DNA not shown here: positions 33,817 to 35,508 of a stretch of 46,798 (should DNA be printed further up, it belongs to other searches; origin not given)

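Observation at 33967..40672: Surface cohesin-like/FN3 anchor protein followed by a 1758-aa orphan protein with a lone HExxH motif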

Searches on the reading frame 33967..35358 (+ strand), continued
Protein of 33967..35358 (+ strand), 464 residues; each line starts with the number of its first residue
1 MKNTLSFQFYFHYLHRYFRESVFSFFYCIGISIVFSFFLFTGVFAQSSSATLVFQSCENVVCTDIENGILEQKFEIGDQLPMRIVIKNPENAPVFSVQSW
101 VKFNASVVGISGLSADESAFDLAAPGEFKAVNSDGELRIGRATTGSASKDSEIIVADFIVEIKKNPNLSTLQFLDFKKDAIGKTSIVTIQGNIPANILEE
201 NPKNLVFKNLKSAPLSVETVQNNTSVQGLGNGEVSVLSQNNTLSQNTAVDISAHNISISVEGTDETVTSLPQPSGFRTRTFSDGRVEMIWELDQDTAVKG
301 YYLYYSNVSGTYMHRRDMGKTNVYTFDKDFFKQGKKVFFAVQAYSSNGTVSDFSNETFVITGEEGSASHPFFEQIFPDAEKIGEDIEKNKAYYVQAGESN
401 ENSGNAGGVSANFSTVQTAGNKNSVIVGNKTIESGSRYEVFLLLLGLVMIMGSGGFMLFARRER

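Call 84: find_encoding_contigs(protein=P0015, flank=8000, max_places=1)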
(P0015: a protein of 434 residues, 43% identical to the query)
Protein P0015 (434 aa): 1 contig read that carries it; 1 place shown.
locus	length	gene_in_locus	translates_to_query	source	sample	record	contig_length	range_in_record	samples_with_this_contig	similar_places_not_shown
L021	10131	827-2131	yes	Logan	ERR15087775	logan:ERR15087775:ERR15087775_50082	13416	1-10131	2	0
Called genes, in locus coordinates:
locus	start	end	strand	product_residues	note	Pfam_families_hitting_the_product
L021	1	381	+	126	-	?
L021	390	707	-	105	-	PF02033:RBFA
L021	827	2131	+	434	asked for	PF00963:Cohesin (weak)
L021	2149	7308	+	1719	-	-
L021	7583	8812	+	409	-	PF01053:Cys_Met_Meta_PP, PF00155:Aminotran_1_2 (weak)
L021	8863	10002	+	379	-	PF01053:Cys_Met_Meta_PP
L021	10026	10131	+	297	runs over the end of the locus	PF02219:MTHFR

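Call 85: find_encoding_contigs(protein=P0014, flank=8000, max_places=1)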
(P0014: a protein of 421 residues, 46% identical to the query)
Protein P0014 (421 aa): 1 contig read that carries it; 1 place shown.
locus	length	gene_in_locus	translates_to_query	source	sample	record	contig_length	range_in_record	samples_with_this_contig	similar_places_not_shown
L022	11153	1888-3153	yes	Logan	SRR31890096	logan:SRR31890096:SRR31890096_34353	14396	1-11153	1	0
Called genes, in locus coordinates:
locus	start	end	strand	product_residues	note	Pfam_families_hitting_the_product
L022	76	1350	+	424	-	PF09903:DUF2130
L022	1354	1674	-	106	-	PF02033:RBFA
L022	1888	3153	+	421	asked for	-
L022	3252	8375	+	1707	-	-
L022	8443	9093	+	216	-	-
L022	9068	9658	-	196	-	PF00677:Lum_binding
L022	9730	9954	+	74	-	-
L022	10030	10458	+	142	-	PF01029:NusB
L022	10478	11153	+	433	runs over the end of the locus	PF08245:Mur_ligase_M, PF02875:Mur_ligase_C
